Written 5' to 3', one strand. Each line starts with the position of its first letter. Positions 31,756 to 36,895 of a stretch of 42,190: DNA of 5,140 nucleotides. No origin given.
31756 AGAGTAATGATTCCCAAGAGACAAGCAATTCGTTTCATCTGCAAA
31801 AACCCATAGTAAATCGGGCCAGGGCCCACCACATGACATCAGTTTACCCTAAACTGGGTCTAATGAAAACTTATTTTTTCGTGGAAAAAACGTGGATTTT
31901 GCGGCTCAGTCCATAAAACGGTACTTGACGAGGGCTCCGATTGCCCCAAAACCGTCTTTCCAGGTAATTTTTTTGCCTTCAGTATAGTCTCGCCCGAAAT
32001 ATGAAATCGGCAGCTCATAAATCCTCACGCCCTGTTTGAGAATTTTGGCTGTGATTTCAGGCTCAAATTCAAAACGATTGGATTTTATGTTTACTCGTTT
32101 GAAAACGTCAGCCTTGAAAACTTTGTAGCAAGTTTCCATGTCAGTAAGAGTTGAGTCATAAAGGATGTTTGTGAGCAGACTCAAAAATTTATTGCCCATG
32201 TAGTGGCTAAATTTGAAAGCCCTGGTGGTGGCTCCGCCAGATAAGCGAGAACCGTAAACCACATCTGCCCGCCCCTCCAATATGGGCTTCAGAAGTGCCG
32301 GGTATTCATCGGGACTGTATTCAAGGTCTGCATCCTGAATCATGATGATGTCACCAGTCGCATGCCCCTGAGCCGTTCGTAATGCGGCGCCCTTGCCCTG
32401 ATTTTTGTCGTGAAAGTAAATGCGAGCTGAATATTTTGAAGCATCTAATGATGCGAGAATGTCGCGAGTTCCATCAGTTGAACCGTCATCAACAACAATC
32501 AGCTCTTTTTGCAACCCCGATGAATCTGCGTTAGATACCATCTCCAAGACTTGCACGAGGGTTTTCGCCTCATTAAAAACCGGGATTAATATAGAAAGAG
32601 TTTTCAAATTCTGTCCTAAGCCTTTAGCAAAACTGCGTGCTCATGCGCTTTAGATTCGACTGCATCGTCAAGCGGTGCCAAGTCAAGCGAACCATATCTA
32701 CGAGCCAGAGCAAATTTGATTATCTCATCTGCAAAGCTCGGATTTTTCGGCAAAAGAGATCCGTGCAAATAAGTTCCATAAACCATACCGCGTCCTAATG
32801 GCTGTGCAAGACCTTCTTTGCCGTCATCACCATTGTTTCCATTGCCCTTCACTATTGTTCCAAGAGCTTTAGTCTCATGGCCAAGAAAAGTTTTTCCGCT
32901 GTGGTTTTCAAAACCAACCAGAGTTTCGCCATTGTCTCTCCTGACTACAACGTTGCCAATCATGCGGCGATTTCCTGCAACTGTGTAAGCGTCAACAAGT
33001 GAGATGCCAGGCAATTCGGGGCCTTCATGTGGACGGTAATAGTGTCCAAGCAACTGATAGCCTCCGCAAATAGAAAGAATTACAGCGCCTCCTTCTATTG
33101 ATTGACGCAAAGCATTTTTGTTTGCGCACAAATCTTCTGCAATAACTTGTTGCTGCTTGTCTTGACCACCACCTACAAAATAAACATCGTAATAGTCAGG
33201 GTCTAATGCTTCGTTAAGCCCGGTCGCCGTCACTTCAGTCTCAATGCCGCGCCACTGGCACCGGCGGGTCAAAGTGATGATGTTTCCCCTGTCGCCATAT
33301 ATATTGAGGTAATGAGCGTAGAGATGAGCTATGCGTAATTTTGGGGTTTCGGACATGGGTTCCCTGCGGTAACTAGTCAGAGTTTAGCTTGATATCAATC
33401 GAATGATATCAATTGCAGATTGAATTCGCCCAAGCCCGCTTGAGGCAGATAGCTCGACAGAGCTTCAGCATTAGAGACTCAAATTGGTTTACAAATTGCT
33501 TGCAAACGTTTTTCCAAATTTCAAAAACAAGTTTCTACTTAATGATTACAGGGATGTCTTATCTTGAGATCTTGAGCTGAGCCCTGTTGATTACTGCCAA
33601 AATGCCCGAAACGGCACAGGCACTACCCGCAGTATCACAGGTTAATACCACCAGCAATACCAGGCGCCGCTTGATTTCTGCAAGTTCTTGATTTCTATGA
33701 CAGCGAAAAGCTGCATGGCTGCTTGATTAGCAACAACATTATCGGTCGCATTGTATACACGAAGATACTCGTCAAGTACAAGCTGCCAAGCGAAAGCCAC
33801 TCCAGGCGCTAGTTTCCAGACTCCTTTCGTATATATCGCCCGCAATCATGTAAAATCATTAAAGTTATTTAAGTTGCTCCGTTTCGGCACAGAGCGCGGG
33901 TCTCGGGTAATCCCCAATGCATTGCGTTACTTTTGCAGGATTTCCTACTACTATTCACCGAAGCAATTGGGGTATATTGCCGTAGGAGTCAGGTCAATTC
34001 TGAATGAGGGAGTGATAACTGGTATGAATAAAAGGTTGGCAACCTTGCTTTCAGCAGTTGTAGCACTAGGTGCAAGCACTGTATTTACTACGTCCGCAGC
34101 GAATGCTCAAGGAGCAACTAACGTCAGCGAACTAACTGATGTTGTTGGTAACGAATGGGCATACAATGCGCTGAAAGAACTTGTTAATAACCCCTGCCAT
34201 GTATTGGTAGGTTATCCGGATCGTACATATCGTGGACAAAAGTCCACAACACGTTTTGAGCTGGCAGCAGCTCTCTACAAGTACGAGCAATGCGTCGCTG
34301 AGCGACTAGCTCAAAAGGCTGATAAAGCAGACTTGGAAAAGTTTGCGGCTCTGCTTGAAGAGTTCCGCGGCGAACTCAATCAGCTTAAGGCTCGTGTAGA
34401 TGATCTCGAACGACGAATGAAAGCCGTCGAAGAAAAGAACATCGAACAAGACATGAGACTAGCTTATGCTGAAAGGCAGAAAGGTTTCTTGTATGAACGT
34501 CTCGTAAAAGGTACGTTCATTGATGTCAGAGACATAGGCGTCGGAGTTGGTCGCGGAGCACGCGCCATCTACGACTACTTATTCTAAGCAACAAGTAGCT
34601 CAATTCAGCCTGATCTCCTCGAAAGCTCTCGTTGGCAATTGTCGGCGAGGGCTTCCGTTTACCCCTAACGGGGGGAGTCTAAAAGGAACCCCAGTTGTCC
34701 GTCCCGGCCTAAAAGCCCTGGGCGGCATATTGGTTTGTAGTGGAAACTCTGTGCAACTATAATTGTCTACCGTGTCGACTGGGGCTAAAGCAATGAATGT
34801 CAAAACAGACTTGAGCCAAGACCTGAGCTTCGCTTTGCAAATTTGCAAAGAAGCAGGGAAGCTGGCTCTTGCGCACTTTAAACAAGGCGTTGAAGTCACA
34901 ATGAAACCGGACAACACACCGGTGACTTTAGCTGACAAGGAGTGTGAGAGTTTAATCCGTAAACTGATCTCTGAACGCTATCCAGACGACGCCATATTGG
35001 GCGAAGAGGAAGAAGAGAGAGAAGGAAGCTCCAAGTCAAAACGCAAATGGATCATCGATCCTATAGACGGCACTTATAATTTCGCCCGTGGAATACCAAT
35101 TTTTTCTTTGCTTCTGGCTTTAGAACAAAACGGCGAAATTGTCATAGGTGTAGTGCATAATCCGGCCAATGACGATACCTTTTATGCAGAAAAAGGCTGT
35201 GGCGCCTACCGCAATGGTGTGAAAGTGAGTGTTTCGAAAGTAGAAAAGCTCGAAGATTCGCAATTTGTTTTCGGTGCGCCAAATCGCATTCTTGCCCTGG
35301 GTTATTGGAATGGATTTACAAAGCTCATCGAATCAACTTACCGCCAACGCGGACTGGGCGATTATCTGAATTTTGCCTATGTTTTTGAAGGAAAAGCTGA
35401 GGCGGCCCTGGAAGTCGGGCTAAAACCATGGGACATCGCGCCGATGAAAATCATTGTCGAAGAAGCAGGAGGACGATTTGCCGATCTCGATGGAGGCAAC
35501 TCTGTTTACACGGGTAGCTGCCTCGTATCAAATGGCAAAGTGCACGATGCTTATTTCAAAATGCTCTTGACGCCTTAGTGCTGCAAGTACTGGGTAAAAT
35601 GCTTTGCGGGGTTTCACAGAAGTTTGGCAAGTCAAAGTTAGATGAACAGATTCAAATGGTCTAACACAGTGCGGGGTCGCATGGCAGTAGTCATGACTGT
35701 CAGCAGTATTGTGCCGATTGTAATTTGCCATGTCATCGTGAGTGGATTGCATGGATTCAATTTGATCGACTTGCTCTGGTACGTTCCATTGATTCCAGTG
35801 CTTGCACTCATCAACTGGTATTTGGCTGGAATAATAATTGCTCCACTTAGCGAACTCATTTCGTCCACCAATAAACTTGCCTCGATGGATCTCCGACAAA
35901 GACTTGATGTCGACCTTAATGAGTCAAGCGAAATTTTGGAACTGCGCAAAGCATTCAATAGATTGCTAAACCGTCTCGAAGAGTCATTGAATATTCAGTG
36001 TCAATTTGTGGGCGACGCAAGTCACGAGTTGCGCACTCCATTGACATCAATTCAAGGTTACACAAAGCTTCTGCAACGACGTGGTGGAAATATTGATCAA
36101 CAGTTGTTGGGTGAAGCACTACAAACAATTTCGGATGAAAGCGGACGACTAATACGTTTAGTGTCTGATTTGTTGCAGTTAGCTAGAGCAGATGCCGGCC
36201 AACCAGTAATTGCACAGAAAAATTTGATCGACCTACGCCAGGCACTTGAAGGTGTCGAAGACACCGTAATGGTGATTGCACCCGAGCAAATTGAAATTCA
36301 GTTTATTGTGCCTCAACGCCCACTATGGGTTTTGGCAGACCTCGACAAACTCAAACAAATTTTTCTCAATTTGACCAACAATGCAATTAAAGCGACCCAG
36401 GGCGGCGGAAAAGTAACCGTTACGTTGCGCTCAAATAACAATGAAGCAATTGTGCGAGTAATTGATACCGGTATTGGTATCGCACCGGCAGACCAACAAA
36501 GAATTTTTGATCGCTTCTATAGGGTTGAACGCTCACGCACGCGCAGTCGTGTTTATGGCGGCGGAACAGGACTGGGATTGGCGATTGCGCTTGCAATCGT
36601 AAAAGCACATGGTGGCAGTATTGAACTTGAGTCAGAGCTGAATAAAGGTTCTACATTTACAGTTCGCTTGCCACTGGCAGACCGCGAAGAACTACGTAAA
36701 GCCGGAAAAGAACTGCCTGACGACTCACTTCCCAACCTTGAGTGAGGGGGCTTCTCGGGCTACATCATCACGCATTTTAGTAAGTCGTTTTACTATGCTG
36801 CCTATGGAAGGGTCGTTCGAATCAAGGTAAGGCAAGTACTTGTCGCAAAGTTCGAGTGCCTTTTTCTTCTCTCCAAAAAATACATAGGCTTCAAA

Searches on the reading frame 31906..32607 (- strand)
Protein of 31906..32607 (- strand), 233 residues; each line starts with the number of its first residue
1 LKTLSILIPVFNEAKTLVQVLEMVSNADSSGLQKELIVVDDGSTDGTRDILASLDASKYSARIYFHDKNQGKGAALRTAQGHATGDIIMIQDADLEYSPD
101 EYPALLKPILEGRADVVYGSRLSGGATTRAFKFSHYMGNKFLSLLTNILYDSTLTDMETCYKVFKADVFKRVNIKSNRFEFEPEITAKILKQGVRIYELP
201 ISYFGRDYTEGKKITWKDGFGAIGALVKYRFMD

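Call 75: search_protein_families(library=pfam, proteins=[window:31906-32607:-], max_evalue=0.00001)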
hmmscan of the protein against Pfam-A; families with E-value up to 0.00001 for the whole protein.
window:31906-32607:- (233 aa): 2 families
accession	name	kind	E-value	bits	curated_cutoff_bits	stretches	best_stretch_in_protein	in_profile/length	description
PF00535.33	Glycos_transf_2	-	2.4e-35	122.4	23.3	1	5-171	1-166/168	Glycosyl transferase family 2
PF10111.15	Glyco_tranf_2_2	-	7.3e-07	29.4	27.3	1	5-107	1-104/276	Glycosyltransferase like family 2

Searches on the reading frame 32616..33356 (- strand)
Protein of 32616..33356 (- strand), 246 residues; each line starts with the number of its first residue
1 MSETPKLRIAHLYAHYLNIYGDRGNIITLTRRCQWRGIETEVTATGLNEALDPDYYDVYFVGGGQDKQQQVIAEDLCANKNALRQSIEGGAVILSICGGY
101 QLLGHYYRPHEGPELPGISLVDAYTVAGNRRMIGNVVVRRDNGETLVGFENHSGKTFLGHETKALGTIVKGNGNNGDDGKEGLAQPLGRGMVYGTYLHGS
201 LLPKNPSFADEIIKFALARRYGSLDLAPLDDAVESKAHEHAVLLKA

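Call 75: search_protein_families(library=pfam, proteins=[window:32616-33356:-], max_evalue=0.00001)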
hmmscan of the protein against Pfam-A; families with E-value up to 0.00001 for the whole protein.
window:32616-33356:- (246 aa): 1 family
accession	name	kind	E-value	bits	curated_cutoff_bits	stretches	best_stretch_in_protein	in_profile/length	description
PF07685.20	GATase_3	-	5.6e-39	134.2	27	1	8-205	1-195/196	CobB/CobQ-like glutamine amidotransferase domain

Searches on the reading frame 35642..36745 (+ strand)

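Call 75: search_protein_families(library=pfam, proteins=[window:35642-36745:+], max_evalue=0.00001)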
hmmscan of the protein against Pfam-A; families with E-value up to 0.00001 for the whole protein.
window:35642-36745:+ (367 aa): 3 families
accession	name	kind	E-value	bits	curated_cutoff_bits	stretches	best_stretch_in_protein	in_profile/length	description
PF02518.31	HATPase_c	-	2.6e-31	108.7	26.4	1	233-346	2-110/111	Histidine kinase-, DNA gyrase B-, and HSP90-like ATPase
PF00512.31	HisKA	-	7e-20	71.3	26.9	1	120-186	3-66/66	His Kinase A (phospho-acceptor) domain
PF00672.30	HAMP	-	1.7e-07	31.9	25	1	61-114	2-53/53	HAMP domain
